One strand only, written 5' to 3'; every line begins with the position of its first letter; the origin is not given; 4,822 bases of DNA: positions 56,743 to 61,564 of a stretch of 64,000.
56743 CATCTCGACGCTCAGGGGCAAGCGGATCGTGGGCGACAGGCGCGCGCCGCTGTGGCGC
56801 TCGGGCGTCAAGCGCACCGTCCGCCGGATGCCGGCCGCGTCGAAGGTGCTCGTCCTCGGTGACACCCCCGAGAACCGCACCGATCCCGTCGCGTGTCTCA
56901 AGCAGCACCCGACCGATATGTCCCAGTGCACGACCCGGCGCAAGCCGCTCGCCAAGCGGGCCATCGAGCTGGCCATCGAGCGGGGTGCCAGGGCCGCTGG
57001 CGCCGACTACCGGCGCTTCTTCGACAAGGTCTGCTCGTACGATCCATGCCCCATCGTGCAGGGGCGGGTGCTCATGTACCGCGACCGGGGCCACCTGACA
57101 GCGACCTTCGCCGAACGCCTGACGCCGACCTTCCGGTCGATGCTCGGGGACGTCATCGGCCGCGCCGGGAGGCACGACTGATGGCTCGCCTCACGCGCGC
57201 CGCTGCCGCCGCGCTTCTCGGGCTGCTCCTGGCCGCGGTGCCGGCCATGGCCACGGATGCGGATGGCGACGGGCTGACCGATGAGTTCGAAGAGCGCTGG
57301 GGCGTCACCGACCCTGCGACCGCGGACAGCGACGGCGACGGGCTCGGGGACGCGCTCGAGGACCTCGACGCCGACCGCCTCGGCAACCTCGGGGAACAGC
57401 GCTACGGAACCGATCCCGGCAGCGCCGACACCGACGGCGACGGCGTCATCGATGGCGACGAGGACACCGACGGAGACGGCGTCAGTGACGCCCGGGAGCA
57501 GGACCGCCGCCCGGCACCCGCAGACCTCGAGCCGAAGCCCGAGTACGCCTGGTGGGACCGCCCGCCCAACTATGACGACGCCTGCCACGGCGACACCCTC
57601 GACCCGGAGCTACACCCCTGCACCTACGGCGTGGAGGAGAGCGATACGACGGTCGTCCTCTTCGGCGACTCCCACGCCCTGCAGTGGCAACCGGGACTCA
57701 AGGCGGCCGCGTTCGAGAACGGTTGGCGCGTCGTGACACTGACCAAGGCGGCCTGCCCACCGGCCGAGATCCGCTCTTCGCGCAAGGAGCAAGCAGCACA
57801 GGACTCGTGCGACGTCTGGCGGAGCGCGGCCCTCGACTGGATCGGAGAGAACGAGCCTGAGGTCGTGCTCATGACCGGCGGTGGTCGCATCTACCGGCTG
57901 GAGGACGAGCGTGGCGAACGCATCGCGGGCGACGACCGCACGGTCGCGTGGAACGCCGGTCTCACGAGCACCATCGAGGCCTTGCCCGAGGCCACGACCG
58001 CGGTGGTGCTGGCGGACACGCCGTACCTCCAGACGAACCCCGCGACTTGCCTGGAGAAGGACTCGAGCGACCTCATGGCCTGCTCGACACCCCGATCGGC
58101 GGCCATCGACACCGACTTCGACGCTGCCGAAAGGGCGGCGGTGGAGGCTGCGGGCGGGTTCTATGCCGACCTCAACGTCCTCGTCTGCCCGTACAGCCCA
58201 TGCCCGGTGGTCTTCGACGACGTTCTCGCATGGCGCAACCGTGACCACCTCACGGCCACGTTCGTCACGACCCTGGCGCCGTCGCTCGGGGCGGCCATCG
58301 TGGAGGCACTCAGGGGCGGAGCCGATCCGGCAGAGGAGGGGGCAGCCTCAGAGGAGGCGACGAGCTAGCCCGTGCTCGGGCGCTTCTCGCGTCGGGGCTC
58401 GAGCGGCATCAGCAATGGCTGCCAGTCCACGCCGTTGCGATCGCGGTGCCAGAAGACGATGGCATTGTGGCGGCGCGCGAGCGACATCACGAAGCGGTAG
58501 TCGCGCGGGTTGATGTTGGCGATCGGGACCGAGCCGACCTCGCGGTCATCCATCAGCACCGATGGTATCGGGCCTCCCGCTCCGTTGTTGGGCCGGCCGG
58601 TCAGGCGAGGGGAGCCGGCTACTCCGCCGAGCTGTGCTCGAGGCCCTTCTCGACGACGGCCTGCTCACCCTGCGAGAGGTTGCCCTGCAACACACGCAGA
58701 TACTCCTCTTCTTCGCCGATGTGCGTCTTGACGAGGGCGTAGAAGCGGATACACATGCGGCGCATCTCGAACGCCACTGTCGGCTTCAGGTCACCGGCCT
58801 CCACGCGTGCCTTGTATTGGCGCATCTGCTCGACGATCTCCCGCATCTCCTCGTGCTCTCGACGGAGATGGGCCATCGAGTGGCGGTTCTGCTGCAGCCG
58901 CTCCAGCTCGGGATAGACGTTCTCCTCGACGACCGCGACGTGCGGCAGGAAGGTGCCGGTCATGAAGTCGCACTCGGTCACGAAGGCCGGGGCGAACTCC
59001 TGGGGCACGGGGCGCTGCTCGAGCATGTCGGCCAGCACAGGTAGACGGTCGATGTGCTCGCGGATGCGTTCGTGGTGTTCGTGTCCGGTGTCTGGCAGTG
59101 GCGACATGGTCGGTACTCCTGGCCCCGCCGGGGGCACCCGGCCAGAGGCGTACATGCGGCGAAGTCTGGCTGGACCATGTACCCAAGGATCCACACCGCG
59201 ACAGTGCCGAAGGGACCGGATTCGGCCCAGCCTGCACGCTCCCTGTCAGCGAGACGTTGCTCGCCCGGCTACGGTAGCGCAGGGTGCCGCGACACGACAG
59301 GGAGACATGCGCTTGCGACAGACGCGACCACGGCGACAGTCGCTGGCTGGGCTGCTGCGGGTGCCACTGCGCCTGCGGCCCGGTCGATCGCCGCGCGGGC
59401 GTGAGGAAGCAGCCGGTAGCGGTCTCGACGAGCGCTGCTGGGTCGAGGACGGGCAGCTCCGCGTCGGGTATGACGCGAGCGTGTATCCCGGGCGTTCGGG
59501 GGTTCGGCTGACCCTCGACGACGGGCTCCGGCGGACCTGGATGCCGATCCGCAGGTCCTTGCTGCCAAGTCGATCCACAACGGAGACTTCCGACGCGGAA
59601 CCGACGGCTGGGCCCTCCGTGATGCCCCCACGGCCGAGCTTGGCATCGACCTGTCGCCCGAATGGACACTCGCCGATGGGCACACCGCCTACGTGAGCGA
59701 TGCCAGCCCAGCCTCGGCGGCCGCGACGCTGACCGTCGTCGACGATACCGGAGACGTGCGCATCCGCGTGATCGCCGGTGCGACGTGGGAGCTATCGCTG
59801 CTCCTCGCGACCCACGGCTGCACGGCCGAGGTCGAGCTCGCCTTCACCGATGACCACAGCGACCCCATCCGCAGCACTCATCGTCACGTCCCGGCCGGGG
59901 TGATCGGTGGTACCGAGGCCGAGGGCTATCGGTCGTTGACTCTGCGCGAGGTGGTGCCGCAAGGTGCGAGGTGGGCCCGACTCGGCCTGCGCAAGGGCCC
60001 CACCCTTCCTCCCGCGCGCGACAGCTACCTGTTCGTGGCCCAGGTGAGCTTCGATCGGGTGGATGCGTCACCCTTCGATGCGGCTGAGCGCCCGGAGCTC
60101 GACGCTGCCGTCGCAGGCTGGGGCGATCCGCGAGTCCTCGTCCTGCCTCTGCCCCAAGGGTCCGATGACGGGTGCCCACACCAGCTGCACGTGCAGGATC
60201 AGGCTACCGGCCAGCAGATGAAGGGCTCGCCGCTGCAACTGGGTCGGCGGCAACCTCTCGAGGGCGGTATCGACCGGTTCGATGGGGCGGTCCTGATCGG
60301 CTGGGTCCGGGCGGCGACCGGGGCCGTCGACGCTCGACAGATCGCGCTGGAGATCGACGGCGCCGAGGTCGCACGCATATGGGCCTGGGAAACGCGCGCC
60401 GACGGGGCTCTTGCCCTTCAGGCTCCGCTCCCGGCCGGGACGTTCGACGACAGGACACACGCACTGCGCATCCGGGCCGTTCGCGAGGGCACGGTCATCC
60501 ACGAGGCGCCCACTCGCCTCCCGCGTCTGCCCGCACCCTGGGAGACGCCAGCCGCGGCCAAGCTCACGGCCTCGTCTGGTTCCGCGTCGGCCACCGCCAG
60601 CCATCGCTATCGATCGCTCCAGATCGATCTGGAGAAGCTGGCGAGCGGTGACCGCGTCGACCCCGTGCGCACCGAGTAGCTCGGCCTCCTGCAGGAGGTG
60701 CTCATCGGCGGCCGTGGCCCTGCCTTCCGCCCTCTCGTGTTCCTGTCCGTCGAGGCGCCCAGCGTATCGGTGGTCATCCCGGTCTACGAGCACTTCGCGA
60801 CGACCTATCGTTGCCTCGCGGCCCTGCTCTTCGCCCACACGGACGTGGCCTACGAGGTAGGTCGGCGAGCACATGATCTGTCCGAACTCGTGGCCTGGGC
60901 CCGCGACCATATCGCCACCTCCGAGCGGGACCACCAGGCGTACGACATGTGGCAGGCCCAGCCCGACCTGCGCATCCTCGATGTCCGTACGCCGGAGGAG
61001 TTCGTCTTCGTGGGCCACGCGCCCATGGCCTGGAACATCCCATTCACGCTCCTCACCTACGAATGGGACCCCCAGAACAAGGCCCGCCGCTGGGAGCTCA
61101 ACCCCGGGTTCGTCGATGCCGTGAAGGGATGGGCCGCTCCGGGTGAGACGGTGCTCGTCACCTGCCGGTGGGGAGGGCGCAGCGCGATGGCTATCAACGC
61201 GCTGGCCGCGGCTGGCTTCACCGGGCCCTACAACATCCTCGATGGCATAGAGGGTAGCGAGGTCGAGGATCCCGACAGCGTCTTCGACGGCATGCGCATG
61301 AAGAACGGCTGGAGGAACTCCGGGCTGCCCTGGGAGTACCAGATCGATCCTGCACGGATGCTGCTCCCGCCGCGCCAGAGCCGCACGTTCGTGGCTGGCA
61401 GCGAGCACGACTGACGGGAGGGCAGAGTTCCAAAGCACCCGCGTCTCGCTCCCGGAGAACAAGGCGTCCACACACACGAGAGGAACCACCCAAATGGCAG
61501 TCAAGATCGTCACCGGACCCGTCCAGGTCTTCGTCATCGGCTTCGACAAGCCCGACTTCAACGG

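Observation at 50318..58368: One AT3-SGNH acyltransferase followed by five translationally coupled, secreted TSP3-repeat/SGNH paralogues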

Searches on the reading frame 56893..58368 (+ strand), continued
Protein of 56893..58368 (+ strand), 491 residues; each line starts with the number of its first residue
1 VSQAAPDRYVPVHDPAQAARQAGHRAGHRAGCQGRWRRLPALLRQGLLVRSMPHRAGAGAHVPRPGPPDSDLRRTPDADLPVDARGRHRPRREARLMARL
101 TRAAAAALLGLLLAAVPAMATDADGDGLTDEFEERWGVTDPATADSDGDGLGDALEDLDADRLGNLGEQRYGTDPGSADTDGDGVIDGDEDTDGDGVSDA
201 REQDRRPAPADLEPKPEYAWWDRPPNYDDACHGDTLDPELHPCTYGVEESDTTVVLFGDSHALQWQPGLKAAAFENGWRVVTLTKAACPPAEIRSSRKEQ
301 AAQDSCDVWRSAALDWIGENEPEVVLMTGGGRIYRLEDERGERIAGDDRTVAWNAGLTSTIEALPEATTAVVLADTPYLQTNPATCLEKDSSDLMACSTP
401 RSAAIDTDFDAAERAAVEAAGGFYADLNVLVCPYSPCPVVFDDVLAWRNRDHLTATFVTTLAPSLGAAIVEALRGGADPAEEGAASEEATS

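Call 76: find_encoding_contigs(protein=P0121, flank=10000, max_places=2)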
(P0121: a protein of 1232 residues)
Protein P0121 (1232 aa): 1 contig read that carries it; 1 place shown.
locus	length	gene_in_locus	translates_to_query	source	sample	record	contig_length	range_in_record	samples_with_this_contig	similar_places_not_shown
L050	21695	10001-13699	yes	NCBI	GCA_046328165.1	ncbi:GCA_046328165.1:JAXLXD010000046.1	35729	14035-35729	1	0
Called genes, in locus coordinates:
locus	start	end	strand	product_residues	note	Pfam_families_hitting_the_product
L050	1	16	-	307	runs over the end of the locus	PF00795:CN_hydrolase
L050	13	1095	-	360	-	PF00005:ABC_tran, PF13304:AAA_21 (faint), PF08352:oligo_HPY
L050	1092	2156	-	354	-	PF00005:ABC_tran, PF13304:AAA_21 (weak), PF08352:oligo_HPY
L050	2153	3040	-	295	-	PF12911:OppC_N, PF00528:BPD_transp_1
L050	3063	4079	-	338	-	PF19300:BPD_transp_1_N, PF00528:BPD_transp_1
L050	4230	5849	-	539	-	PF00496:SBP_bac_5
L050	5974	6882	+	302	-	PF00126:HTH_1, PF03466:LysR_substrate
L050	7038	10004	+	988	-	-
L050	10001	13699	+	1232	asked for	PF18884:TSP3_bac (faint), PF19040:SGNH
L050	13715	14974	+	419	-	PF19040:SGNH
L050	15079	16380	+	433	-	PF19040:SGNH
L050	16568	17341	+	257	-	PF03976:PPK2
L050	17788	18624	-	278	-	PF01116:F_bP_aldolase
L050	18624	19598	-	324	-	PF00480:ROK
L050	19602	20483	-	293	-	-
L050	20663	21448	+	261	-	PF08220:HTH_DeoR, PF08279:HTH_11 (weak), PF00455:DeoRC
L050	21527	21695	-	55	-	?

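Call 77: search_protein_families(library=pfam, proteins=[L050:7038-10004:+, L050:13715-14974:+, L050:15079-16380:+, L048:4971-5747:+, L049:7456-7935:+], max_evalue=0.01)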
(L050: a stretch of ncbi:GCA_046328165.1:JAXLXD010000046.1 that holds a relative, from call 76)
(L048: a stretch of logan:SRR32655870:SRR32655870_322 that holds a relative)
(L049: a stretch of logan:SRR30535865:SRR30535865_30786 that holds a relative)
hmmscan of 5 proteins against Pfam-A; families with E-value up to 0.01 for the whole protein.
L050:7038-10004:+ (988 aa): 2 families
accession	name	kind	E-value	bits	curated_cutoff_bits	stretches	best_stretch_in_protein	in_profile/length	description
PF19040.6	SGNH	-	3.4e-36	125.7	27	1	725-946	10-244/248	SGNH domain (fused to AT3 domains)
PF01757.29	Acyl_transf_3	-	1.4e-33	116.8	31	1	14-335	3-321/326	Acyltransferase domain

L050:13715-14974:+ (419 aa): 2 families
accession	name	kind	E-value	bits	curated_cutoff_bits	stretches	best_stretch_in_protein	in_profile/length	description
PF19040.6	SGNH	-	2.1e-24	87.1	27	1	165-383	6-238/248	SGNH domain (fused to AT3 domains)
PF18884.5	TSP3_bac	-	6.7e-05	23.1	25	1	53-71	1-19/22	Bacterial TSP3 repeat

L050:15079-16380:+ (433 aa): 2 families
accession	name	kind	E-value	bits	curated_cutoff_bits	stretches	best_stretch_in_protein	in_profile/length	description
PF19040.6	SGNH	-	7.3e-32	111.5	27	1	193-424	2-246/248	SGNH domain (fused to AT3 domains)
PF18884.5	TSP3_bac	-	0.00011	22.4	25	1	85-105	1-21/22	Bacterial TSP3 repeat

L048:4971-5747:+ (259 aa): 1 family
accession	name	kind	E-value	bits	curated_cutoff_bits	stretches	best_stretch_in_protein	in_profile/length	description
PF07889.17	DUF1664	-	0.0015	19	34.6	0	87-145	60-118/124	Protein of unknown function (DUF1664)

L049:7456-7935:+ (159 aa): 0 families

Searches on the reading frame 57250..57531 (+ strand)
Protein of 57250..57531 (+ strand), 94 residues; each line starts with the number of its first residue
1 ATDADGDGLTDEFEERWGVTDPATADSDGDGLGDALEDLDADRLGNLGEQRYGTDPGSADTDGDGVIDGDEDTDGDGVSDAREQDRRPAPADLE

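Call 46: predict_structure(alignment_id=A4)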
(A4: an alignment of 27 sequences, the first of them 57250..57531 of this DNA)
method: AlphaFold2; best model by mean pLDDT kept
length: 94 residues; sequences in the alignment: 27
mean_pLDDT: 94.8   pTM: 0.83
mean pLDDT of the five models: 94.8, 94.2, 82.1, 70.2, 66.2
residues with pLDDT >= 90: 83; 70-90: 10; 50-70: 1; < 50: 0
segments of 3 or more residues with pLDDT < 50: none
pLDDT, mean of each block of 10 residues (from residue 1): 96 97 97 96 97 98 98 96 85 75
secondary structure, 60 per line:
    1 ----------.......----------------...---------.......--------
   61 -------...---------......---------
elements in order: H11-17 H46-52 H80-85

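Call 49: fold_search(model_id=the predicted structure, library=pdb)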
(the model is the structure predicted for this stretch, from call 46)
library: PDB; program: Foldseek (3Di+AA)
matches with E <= 10: 11; with E <= 0.001: 0
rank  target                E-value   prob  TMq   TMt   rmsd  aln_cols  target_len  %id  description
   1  7c7u_A                2.5e-01  0.63  0.35  0.06   4.1        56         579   32  Biofilm associated protein - BSP domain (released 2021-05-12)
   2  7c7u_B                6.2e-01  0.41  0.35  0.06   4.1        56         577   32  Biofilm associated protein - BSP domain (released 2021-05-12)
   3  7c7r_A                1.1e+00  0.25  0.35  0.09   4.2        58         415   31  Biofilm associated protein - B domain (released 2021-05-12)
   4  3j9c                  3.0e+00  0.11  0.28  0.06   5.6        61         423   20  CryoEM single particle reconstruction of anthrax toxin protective antigen pore at 2.9 Angstrom resolution (released 2015-03-11)
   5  9jsg                  3.0e+00  0.07  0.32  0.07   7.0        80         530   19  Clostridium perfringens iota toxin pore Ib in pore state (released 2025-05-14)
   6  6klw_A                3.6e+00  0.14  0.30  0.07   5.2        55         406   18  Complex structure of Iota toxin enzymatic component (Ia) and binding component (Ib) pore with long stem (released 2020-01-15)
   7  8yrm_A                4.3e+00  0.07  0.34  0.07   6.7        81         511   18  Iota toxin Ib pore serine-clamp mutant (released 2025-03-26)
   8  9jsk_F                8.3e+00  0.08  0.31  0.06   5.2        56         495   18  Clostridium perfringens iota toxin pore Ib in prepore IV state (released 2025-05-14)
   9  9jsn_G                8.3e+00  0.08  0.30  0.06   4.4        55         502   16  Clostridium perfringens iota toxin pore Ib in prepore VII state (released 2025-05-14)
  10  9jsh_E                9.0e+00  0.08  0.30  0.06   4.4        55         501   16  Clostridium perfringens iota toxin pore Ib in prepore III state (released 2025-05-14)
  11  6v1s_A                9.0e+00  0.07  0.31  0.11   5.3        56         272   18  Structure of the Clostridioides difficile transferase toxin (released 2020-03-18)
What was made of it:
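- On Bacterial TSP3 repeat (PF18884): The module-only model has pLDDT 94.8, but Foldseek gives only weak hits to the Bap Ca-binding region (E 0.25) and none to COMP or thrombospondin (calls 46, 49).
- Tried and rejected: The model was confident, but Foldseek gave no significant hit (best was Bap, E 0.25; calls 46, 49).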

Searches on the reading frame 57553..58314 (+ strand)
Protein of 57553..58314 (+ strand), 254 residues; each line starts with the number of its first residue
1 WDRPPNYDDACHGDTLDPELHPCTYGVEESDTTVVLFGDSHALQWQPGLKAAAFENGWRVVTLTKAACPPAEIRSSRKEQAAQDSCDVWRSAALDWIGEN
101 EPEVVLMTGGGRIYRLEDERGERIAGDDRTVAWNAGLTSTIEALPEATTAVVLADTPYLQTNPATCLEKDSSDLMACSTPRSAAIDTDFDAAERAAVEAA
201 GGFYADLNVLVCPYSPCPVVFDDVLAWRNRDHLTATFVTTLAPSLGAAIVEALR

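Call 51: search_solved_structures(query=A5, max_evalue=10, show_alignments=2)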
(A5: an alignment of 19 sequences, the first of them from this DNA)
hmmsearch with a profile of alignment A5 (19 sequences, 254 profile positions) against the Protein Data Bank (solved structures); distinct sequences matched with E-value up to 10: 2.
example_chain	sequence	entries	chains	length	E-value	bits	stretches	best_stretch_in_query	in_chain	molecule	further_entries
6se1_A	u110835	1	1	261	0.00041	22.9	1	28-241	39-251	Putative lipopolysaccharide modification acyltransferase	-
4k3u_A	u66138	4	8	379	0.21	14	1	83-155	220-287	GDSL-like Lipase/Acylhydrolase family protein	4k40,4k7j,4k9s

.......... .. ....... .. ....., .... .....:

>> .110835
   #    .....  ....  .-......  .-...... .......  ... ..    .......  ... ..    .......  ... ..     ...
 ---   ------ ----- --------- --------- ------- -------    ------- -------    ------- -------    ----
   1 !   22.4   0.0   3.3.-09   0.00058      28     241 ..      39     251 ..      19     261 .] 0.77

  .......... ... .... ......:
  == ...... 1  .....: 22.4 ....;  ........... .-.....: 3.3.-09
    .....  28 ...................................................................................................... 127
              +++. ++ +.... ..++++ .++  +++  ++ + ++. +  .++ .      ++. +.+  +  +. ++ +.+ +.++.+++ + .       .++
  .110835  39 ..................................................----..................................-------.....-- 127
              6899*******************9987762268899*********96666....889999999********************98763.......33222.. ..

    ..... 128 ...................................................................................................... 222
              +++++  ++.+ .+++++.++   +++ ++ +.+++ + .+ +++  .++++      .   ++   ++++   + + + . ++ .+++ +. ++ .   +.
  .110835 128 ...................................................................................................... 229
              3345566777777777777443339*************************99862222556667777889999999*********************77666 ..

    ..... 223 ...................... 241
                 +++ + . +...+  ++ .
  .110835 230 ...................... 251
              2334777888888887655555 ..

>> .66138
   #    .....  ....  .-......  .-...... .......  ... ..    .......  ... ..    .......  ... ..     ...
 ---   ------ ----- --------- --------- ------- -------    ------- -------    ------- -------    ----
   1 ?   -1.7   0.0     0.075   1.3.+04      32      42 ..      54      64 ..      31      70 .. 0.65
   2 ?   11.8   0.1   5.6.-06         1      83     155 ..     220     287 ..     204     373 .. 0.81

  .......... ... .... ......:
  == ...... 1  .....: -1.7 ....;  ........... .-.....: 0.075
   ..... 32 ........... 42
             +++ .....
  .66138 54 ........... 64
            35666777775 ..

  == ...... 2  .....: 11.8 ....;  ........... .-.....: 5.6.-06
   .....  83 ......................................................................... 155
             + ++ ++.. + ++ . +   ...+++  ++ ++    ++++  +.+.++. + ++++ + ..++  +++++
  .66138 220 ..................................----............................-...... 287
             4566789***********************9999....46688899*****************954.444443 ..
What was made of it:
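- On Ape1-type O-acetylpeptidoglycan esterases: The profile hit to 4k3u has E 0.21 (call 51).
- The profile aligns to 6SE1 over its full length, including GDS, DxxH and the C-terminal Cys pair (call 51). The block II position that marks transferases could not be assigned with confidence (call 51).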

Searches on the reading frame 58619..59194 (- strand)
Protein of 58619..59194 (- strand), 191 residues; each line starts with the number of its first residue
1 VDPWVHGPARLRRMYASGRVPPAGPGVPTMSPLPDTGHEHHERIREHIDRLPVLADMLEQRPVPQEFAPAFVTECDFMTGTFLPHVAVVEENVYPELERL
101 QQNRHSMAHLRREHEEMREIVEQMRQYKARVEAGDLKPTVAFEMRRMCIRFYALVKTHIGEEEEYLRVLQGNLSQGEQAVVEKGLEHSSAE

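Call 22: search_protein_families(library=pfam, proteins=[window:58619-59194:-], max_evalue=0.01)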
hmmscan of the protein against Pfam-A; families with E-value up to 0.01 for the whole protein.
window:58619-59194:- (191 aa): 2 families
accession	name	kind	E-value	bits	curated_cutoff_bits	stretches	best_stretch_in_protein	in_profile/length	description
PF01814.28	Hemerythrin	-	1.5e-10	42.1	25.3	1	38-165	7-122/127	Hemerythrin HHE cation binding domain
PF08702.15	Fib_alpha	-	0.0075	16.9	29.9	0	98-180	35-118/143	Fibrinogen alpha/beta chain family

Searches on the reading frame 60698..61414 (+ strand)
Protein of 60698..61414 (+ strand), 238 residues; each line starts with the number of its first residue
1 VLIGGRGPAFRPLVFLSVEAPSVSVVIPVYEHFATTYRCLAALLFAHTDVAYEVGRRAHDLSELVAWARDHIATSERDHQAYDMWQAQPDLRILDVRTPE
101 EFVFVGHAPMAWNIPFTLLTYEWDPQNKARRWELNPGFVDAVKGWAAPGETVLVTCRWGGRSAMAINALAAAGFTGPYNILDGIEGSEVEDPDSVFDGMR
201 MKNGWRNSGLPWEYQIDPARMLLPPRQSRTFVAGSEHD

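Call 22: search_protein_families(library=pfam, proteins=[window:60698-61414:+], max_evalue=0.01)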
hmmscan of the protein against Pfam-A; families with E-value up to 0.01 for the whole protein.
window:60698-61414:+ (238 aa): 1 family
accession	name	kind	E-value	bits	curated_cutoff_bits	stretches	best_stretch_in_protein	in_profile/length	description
PF00581.25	Rhodanese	-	2.9e-09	37.7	22.2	1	86-185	9-97/102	Rhodanese-like domain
